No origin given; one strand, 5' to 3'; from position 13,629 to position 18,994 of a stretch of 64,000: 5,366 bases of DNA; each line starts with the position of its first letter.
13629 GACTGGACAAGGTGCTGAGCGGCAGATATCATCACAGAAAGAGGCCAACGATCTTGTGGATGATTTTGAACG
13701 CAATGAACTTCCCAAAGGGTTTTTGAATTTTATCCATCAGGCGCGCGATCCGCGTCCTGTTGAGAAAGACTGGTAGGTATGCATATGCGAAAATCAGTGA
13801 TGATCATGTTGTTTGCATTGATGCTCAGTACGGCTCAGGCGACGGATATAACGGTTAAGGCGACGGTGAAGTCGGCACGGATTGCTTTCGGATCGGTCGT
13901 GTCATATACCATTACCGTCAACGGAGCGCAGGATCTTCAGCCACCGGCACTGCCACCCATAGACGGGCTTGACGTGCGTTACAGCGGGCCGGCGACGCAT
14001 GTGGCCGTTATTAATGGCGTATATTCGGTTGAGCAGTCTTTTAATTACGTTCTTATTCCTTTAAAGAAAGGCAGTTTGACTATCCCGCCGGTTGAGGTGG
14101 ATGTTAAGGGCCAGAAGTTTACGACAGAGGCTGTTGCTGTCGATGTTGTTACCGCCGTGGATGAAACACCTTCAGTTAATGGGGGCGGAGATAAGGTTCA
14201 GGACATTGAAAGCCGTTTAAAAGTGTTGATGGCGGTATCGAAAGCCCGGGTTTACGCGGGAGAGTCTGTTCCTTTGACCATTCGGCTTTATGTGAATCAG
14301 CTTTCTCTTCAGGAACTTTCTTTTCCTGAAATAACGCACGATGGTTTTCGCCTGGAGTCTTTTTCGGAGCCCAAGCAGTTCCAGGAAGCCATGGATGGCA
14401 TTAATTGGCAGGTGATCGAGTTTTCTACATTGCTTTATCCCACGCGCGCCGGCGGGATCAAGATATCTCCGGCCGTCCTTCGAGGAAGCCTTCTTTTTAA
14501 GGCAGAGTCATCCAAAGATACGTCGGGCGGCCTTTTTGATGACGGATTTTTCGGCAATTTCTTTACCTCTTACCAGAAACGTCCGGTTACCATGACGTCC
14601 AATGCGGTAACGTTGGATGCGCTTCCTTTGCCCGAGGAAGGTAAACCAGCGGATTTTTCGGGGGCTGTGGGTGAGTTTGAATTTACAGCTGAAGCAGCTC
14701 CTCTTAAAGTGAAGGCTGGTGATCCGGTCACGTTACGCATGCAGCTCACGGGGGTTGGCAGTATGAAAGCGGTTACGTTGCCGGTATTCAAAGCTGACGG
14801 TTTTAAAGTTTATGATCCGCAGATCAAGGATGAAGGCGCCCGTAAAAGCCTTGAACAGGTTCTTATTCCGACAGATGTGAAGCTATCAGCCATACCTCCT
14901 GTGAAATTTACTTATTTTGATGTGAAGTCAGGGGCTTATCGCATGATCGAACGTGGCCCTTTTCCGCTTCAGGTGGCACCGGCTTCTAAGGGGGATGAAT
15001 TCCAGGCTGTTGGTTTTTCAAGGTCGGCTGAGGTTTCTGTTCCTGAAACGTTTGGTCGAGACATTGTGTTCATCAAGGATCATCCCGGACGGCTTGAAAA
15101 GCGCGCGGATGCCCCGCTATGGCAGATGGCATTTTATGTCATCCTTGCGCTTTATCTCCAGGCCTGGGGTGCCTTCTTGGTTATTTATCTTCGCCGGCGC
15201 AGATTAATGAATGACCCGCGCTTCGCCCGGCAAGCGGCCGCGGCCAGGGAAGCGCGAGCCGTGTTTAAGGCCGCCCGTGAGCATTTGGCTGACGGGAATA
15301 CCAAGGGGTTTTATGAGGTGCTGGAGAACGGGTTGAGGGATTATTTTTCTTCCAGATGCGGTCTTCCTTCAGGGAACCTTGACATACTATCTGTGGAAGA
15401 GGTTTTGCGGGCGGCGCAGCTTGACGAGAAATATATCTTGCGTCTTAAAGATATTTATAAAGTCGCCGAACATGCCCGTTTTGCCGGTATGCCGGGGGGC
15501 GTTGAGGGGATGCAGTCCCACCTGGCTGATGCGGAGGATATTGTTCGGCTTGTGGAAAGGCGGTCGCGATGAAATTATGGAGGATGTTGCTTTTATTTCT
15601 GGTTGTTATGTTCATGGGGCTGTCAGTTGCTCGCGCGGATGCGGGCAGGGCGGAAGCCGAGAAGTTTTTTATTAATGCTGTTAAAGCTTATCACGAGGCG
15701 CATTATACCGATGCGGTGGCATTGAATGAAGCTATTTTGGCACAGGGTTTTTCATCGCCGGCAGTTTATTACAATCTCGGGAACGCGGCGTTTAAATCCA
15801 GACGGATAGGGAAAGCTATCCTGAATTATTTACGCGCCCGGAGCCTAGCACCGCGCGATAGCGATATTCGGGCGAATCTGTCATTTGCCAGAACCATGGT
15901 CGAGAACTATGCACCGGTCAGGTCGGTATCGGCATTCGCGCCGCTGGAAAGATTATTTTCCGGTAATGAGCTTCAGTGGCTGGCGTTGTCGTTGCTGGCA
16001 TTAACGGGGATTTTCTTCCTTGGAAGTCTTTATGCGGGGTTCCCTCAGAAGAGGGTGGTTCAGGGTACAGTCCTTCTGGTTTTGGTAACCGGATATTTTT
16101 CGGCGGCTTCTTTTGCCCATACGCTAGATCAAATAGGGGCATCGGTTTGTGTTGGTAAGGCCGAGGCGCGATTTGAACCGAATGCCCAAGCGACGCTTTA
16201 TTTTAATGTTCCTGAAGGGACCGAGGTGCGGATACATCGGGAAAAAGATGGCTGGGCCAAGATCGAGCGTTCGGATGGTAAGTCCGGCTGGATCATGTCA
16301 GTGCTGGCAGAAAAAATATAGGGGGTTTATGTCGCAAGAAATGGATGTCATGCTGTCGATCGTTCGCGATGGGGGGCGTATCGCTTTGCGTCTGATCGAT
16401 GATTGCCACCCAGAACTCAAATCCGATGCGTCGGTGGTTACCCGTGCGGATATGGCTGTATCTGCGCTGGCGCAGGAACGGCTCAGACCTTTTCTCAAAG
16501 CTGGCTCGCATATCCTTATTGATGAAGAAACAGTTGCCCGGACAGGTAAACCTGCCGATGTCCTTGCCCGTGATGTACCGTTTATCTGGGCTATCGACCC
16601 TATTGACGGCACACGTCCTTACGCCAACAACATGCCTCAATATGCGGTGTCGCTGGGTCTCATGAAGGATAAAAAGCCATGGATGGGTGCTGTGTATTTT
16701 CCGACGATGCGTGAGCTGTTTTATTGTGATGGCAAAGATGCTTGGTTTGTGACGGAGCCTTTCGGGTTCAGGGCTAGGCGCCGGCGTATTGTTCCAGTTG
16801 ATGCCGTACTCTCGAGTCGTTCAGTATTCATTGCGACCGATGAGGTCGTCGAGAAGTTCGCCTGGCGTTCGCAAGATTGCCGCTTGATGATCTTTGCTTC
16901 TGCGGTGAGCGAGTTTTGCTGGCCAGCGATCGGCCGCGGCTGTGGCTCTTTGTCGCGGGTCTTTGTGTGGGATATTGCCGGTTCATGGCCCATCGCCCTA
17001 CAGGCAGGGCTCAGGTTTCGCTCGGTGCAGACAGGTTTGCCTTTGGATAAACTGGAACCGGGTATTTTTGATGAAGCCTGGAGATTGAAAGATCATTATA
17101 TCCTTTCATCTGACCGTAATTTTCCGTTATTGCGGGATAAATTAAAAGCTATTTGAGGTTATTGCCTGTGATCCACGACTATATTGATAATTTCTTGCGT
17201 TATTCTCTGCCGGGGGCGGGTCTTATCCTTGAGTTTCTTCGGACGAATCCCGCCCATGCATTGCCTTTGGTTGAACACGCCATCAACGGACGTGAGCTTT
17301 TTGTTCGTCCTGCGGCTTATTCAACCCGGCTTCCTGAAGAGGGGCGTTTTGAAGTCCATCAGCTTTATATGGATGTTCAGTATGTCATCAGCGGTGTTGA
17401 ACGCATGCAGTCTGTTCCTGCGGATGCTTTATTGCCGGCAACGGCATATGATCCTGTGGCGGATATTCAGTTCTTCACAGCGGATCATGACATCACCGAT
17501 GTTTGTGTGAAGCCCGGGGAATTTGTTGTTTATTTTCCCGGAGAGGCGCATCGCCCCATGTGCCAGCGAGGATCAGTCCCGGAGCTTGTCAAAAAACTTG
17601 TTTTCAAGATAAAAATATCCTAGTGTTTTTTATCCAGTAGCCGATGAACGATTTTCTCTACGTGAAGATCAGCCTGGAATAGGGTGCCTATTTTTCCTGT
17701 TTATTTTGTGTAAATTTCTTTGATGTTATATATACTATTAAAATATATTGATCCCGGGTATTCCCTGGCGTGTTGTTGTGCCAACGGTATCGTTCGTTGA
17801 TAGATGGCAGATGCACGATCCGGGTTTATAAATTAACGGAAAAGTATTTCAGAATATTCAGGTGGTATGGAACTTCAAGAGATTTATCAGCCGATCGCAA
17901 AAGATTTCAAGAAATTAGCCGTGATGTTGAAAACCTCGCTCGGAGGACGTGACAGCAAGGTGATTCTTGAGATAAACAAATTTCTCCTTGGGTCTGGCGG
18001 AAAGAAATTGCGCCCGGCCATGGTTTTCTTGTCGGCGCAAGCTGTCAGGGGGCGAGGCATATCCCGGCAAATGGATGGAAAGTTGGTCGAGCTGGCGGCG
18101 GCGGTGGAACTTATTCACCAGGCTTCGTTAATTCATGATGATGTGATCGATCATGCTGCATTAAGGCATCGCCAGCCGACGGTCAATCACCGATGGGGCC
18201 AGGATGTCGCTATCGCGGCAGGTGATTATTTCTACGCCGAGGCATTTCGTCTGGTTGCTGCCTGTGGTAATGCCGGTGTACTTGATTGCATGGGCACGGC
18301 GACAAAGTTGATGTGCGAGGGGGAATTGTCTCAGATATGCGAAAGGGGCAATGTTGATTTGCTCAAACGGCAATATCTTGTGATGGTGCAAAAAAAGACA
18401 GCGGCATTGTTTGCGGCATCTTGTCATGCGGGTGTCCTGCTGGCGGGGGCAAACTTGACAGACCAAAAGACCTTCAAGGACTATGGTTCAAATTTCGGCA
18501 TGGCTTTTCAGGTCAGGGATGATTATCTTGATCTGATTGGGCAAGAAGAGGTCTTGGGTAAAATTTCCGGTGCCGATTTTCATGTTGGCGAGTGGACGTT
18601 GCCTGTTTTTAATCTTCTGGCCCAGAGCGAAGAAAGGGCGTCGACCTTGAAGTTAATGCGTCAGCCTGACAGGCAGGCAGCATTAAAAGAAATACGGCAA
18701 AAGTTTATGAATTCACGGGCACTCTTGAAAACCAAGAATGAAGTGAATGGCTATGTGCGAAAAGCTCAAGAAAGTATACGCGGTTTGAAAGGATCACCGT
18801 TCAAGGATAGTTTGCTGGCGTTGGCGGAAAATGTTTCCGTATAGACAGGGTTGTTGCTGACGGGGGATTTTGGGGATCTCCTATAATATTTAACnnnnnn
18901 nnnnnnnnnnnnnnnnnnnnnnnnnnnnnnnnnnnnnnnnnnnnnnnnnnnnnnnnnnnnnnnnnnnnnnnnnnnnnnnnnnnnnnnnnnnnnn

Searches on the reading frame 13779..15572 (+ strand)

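Call 39: search_protein_families(library=pfam, proteins=[window:13779-15572:+], max_evalue=0.00001)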
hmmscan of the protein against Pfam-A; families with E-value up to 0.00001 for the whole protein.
window:13779-15572:+ (597 aa): 1 family
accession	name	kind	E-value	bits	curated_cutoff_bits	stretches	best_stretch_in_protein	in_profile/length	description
PF13584.12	BatD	-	1.1e-27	96.9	24.1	1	28-123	1-92/92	BatD DUF11 like domain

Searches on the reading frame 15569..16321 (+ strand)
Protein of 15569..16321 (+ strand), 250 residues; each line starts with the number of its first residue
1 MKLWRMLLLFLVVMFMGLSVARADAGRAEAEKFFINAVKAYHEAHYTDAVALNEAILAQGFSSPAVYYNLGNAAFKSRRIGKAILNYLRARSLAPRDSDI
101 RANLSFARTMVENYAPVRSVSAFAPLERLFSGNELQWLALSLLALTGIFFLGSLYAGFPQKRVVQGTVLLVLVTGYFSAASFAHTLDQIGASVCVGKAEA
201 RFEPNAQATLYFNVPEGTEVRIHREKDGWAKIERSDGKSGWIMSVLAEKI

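Call 39: search_protein_families(library=pfam, proteins=[window:15569-16321:+], max_evalue=0.00001)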
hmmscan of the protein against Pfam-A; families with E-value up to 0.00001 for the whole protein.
window:15569-16321:+ (250 aa): 1 family
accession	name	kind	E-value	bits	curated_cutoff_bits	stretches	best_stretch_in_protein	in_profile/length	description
PF08239.17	SH3_3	-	6.4e-07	29.9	27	1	201-242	6-48/54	Bacterial SH3 domain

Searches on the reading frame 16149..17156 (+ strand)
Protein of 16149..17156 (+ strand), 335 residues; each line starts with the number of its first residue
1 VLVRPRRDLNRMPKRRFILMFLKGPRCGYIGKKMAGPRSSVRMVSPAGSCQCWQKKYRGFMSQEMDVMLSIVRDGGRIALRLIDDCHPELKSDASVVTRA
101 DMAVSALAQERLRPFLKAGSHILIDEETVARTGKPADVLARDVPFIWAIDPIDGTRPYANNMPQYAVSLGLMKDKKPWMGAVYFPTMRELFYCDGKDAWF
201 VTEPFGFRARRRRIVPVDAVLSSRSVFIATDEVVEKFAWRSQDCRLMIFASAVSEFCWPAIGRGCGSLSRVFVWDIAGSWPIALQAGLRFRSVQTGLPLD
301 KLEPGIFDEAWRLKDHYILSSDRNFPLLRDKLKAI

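Call 39: search_protein_families(library=pfam, proteins=[window:16149-17156:+], max_evalue=0.00001)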
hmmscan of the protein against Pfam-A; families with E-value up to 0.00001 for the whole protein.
window:16149-17156:+ (335 aa): 1 family
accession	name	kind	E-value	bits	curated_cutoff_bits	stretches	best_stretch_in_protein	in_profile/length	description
PF00459.30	Inositol_P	-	6.3e-24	85.3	27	1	85-308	27-252/271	Inositol monophosphatase family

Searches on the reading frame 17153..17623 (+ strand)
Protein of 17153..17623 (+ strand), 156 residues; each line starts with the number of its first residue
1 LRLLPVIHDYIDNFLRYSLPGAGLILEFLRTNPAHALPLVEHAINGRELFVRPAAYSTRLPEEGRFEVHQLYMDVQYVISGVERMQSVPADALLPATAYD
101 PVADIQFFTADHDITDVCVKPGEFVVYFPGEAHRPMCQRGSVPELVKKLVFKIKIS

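Call 39: search_protein_families(library=pfam, proteins=[window:17153-17623:+], max_evalue=0.00001)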
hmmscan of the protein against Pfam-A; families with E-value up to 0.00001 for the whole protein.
window:17153-17623:+ (156 aa): 1 family
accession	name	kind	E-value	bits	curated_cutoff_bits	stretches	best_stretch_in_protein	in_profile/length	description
PF04074.18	DUF386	-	4e-32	111.7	26.5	1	7-154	2-145/145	YhcH/YjgK/YiaL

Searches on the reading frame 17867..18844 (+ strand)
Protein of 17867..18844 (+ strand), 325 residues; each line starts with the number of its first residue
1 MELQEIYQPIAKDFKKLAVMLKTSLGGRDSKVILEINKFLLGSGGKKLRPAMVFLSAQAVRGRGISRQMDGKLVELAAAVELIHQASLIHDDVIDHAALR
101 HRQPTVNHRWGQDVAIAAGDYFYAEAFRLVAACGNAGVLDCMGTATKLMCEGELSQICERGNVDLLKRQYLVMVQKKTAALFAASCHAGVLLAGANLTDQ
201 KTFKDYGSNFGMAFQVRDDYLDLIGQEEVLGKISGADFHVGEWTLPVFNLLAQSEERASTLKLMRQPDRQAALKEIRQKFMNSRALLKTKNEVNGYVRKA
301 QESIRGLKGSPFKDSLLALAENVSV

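Call 39: search_protein_families(library=pfam, proteins=[window:17867-18844:+], max_evalue=0.00001)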
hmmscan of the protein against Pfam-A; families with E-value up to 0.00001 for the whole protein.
window:17867-18844:+ (325 aa): 1 family
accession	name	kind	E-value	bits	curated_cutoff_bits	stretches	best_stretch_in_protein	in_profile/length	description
PF00348.22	polyprenyl_synt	-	1.3e-65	221.6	27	1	32-276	3-247/251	Polyprenyl synthetase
